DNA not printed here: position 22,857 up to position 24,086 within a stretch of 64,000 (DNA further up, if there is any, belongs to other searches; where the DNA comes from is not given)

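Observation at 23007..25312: UbiA-family prenyl-phosphate transferase + HAD phosphatase + methyltransferase: a DPA-like lipid-linked pentose donor pathway?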

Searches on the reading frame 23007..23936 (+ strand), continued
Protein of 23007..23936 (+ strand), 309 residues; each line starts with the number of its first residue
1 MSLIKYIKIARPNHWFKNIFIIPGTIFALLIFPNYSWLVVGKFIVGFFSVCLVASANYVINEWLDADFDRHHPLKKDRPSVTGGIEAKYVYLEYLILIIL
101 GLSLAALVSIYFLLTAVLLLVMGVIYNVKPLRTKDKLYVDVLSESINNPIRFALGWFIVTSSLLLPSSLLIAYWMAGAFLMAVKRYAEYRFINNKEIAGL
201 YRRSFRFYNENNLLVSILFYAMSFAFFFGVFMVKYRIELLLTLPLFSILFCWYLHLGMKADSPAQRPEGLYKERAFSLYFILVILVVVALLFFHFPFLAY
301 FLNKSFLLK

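Call 77: search_dna_similar(query=window:23007-23936:+, collection=plasmids, mode=protein, max_rows=15)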
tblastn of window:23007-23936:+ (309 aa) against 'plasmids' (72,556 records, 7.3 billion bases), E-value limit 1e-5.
Records with a match: 31; places in all: 31; records where one place covers at least 80% of the query: 20.
Best place of each record, by identity: <60% 31.
By first word of the organism name: Rhizobium 16; Cereibacter 3; Salipiger 2; Subdoligranulum 1; Rhodobacter 1; Paracoccus 1; Sphingobium 1; Kovacikia 1; Sinorhizobium 1; Ruegeria 1; and 3 more.
By predicted mobility (MOB-suite, as given by PLSDB): non-mobilizable 16; conjugative 11; mobilizable 4.
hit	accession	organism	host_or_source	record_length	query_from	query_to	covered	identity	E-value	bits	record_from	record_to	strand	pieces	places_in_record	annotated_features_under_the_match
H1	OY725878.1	Subdoligranulum variabile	-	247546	6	275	87%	56.0%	1e-79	270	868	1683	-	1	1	record has no annotation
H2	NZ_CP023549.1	Rhodobacter sp. CZR27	cell culture,paddy soil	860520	5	274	87%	49.5%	4e-56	202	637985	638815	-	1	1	UbiA family prenyltransferase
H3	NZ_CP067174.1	Paracoccus aestuarii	cell culture,isolated from tidal flat ...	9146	2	274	88%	48.2%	1e-63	224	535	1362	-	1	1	UbiA family prenyltransferase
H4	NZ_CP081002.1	Sphingobium sp. V4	cell culture,soil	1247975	2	274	88%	45.3%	3e-57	205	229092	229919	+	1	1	record has no annotation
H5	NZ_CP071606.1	Rhizobium binae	lentil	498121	3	273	88%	44.2%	2e-54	197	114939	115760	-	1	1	UbiA prenyltransferase family protein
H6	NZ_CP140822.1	Rhizobium johnstonii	Trifolium pratense,whole organism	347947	3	273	88%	43.8%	3e-53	194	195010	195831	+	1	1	UbiA prenyltransferase family protein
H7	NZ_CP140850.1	Rhizobium johnstonii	Trifolium pratense,whole organism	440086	3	273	88%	43.8%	3e-53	194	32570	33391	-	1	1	UbiA prenyltransferase family protein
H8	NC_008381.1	Rhizobium johnstonii 3841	-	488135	3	273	88%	43.8%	3e-53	194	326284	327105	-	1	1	UbiA prenyltransferase family protein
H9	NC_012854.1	Rhizobium leguminosarum bv. trifolii WSM1325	-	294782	3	273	88%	43.8%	4e-53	193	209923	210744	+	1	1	UbiA family prenyltransferase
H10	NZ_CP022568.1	Rhizobium leguminosarum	Root nodule,Pisum sativum root-nodule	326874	3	273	88%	43.4%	9e-54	196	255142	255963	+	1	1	UbiA family prenyltransferase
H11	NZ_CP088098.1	Rhizobium sp. SU303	cell culture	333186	3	273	88%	43.4%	9e-54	196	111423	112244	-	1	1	UbiA family prenyltransferase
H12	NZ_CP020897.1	Rhizobium phaseoli Brasil 5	Phaseolus vulgaris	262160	3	273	88%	43.4%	5e-52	190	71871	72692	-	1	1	UbiA prenyltransferase family protein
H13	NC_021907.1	Rhizobium etli bv. mimosae str. Mim1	Mimosa affinis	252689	5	273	87%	43.8%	8e-54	196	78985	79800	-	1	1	UbiA prenyltransferase family protein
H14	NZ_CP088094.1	Rhizobium laguerreae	cell culture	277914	3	273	88%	43.1%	2e-53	194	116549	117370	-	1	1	UbiA family prenyltransferase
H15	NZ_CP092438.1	Rhizobium sp. K102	Phaseolus vulgaris,Cell culture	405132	3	273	88%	43.1%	5e-53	193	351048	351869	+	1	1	UbiA prenyltransferase family protein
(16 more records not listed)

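Call 78: get_annotated_region(hit=H8, flank=7000)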
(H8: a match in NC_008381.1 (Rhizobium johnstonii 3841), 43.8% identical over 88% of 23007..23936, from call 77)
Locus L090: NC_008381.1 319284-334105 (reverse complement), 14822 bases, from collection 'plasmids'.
description: Rhizobium johnstonii 3841 plasmid pRL10, complete sequence
organism: Rhizobium johnstonii 3841 (NCBI taxid 216596)
taxonomy: Bacteria; Pseudomonadota; Alphaproteobacteria; Hyphomicrobiales; Rhizobiaceae; Rhizobium; Rhizobium johnstonii; Rhizobium johnstonii 3841
host: -; source: -; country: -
typing (MOB-suite, as given by PLSDB): conjugative; replicon rep_cluster_841; relaxase MOBQ; mating-pair formation MPF_T
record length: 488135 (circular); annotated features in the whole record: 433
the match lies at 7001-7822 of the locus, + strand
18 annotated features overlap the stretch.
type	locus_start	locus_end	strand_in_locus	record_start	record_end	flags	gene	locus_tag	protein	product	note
CDS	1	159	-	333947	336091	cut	-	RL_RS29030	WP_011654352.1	TonB-dependent siderophore receptor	GO:0015891 - siderophore transport [Evidence IEA]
CDS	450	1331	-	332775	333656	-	-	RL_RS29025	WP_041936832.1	alpha/beta hydrolase-fold protein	-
CDS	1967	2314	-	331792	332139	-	-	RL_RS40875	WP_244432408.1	hypothetical protein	-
CDS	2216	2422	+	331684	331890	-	-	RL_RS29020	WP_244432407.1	type II toxin-antitoxin system ParD family antitoxin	-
CDS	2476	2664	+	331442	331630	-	-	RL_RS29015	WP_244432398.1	type II toxin-antitoxin system RelE/ParE family toxin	-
CDS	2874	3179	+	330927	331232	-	-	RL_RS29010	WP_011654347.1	alkylphosphonate utilization protein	-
CDS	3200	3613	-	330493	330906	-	-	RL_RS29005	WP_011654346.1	hypothetical protein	-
CDS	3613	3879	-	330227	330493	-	-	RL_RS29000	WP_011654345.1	type II toxin-antitoxin system prevent-host-death family antitoxin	GO:0008219 - cell death [Evidence IEA]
CDS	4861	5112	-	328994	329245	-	-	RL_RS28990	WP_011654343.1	hypothetical protein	-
CDS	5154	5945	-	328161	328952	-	-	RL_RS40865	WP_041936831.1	hypothetical protein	-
CDS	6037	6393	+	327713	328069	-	-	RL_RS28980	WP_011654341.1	hypothetical protein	-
CDS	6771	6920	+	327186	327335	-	-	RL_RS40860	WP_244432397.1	hypothetical protein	-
CDS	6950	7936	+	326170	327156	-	-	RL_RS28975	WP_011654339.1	UbiA prenyltransferase family protein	-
CDS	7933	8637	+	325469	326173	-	-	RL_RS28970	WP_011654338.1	HAD family hydrolase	-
CDS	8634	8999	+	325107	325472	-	-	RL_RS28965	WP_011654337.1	GtrA family protein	-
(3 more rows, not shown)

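Call 79: get_annotated_region(hit=H3, flank=9000)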
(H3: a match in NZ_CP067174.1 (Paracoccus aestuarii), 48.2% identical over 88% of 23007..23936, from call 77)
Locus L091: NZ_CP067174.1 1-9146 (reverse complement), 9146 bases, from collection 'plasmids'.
description: Paracoccus aestuarii strain DSM 19484 plasmid p9146, complete sequence
organism: Paracoccus aestuarii (NCBI taxid 453842)
taxonomy: Bacteria; Pseudomonadota; Alphaproteobacteria; Rhodobacterales; Paracoccaceae; Paracoccus; Paracoccus aestuarii
host: -; source: cell culture,isolated from tidal flat sediment; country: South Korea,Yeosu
typing (MOB-suite, as given by PLSDB): non-mobilizable
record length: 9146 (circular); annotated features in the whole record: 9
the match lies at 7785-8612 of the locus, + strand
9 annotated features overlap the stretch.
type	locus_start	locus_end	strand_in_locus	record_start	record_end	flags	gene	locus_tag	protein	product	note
CDS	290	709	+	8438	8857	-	-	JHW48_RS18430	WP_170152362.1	GtrA family protein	-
CDS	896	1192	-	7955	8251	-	-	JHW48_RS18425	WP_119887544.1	hypothetical protein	-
CDS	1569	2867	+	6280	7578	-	mobV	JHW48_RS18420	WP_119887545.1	MobV family relaxase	GO:0006310 - DNA recombination [Evidence IEA]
CDS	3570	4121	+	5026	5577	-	-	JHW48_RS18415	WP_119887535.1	helix-turn-helix domain-containing protein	-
CDS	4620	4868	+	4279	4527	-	-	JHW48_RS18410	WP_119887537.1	BrnT family toxin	-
CDS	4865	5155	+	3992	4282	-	-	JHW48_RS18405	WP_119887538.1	BrnA antitoxin family protein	-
CDS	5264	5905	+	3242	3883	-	-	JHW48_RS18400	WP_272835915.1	hypothetical protein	-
CDS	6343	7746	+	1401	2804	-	-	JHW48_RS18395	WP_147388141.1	hypothetical protein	-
CDS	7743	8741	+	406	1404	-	-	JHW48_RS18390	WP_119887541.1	UbiA family prenyltransferase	-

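Call 84: search_protein_families(library=ncbifam, proteins=[L053:13539-14213:+, L090:7933-8637:+, L090:6950-7936:+], max_evalue=0.00001)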
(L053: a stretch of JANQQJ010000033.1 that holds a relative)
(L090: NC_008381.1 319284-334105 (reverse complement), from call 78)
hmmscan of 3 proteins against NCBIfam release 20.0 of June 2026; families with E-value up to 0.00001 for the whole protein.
L053:13539-14213:+ (224 aa): 6 families
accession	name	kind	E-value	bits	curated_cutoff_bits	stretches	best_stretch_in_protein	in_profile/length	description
TIGR01490.1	HAD-SF-IB-hyp1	subfamily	4.4e-30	105.4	98.3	1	12-209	3-202/202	HAD-IB family hydrolase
NF052360.1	HolPasePseu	equivalog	2.2e-16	60.2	280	1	11-221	4-215/218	histidinol-phosphatase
TIGR01488.1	HAD-SF-IB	subfamily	2.9e-14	53.4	45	1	11-194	2-174/177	HAD-IB family phosphatase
TIGR01545.1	YfhB_g-proteo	equivalog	3e-13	50.1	259.25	1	8-210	5-207/210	phosphatidylglycerophosphatase C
NF052359.1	HolPaseNeis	equivalog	6.8e-12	45.6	400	1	104-222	97-219/221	histidinol-phosphatase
NF006088.0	PRK08238.1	equivalog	5.8e-07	28.5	351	0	81-217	59-179/482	UbiA family prenyltransferase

L090:7933-8637:+ (234 aa): 8 families
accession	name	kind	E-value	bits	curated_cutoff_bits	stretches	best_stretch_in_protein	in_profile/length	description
TIGR01549.1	HAD-SF-IA-v1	subfamily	3.5e-11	43.7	23.3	1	121-199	73-149/149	HAD-IA family hydrolase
TIGR02253.1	CTE7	subfamily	4.4e-10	39.7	169.75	1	11-202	2-191/221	TIGR02253 family HAD-type hydrolase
TIGR02252.1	DREG-2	subfamily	1.5e-08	34.6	155.2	1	14-201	3-200/203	HAD hydrolase, REG-2-like, family IA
NF009696.0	PRK13222.1-3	equivalog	2.6e-08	33.8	359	1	11-200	3-181/223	N-acetylmuramic acid 6-phosphate phosphatase MupP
NF009695.0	PRK13222.1-2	equivalog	4.3e-07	29.6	225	1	10-201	5-189/226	phosphoglycolate phosphatase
NF009700.0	PRK13226.1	equivalog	4.4e-07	29.8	342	1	12-201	13-190/229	phosphoglycolate phosphatase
TIGR01662.1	HAD-SF-IIIA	subfamily_domain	1.3e-06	28.6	44.6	0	144-200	72-133/141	HAD-IIIA family hydrolase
TIGR01449.2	PGP_bact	equivalog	2e-06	27.5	180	1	14-202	1-181/213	phosphoglycolate phosphatase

L090:6950-7936:+ (328 aa): 8 families
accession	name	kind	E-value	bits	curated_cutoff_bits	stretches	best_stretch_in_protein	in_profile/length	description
NF008977.0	PRK12324.1-2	equivalog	1.2e-16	61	234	1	19-277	3-256/297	decaprenyl-phosphate phosphoribosyltransferase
NF008978.0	PRK12324.1-4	equivalog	6e-13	48.4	207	1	51-308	62-317/322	decaprenyl-phosphate phosphoribosyltransferase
NF006088.0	PRK08238.1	equivalog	1.4e-12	47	351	1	9-262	183-425/482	UbiA family prenyltransferase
NF009523.0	PRK12884.1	equivalog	1.1e-10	41.1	269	1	18-143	4-122/279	prenyltransferase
NF008976.0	PRK12324.1-1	equivalog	1.4e-09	37.8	474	1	49-288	50-281/306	decaprenyl-phosphate phosphoribosyltransferase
NF009516.0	PRK12875.1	equivalog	1.8e-09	37.1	205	1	73-190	71-186/292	prenyltransferase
TIGR01473.1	cyoE_ctaB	equivalog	8.6e-07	29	210.3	1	43-290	22-264/281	heme o synthase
TIGR01476.1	chlor_syn_BchG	subfamily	4.3e-06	26.4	212.3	1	57-154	38-135/283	(bacterio)chlorophyll synthase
